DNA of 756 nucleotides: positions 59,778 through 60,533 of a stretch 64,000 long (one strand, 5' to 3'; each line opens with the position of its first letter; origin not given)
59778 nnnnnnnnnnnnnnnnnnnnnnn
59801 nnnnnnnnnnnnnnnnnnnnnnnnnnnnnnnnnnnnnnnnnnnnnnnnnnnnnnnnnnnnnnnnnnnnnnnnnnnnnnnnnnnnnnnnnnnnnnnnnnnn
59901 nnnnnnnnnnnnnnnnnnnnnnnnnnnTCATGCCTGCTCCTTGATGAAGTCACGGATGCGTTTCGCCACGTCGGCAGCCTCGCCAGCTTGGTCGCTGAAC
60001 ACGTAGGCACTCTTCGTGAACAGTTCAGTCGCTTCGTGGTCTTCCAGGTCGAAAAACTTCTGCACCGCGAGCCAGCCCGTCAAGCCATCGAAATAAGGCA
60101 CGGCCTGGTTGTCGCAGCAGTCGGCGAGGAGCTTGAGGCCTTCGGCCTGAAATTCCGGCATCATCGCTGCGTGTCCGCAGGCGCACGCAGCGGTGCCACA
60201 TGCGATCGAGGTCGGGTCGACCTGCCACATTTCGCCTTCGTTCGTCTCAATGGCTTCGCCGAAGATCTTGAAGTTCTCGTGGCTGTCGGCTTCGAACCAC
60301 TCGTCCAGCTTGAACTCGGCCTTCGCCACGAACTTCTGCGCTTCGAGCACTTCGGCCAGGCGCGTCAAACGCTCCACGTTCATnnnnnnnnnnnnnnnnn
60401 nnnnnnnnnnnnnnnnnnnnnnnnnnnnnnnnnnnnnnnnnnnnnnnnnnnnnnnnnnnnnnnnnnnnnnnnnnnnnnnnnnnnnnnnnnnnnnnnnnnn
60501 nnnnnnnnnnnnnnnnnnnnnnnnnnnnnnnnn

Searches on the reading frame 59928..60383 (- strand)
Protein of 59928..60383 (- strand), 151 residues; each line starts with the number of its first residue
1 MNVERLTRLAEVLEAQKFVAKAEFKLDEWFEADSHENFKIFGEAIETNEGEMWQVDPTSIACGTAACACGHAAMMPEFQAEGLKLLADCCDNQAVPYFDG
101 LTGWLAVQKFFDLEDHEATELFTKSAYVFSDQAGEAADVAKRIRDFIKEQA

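Call 4: search_protein_families(library=pfam, proteins=[window:59928-60383:-], max_evalue=1)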
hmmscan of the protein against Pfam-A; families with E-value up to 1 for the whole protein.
window:59928-60383:- (151 aa): 0 families

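Call 5: search_protein_families(library=phrogs, proteins=[window:59928-60383:-], max_evalue=0.1)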
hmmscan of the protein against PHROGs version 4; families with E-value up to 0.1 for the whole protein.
window:59928-60383:- (151 aa): 2 families
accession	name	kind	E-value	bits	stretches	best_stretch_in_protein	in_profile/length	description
phrog_889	-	unknown function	6.7e-05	23.5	1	49-125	50-128/162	-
phrog_15126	-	unknown function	0.068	13.2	1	67-133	193-259/368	-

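Call 6: search_protein_families(library=ncbifam, proteins=[window:59928-60383:-], max_evalue=1)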
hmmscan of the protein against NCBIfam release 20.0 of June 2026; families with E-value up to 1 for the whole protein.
window:59928-60383:- (151 aa): 1 family
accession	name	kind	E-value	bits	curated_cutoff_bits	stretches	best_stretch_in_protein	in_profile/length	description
NF010071.0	PRK13552.1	equivalog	0.017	14.4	264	1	15-80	107-172/241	fumarate reductase iron-sulfur subunit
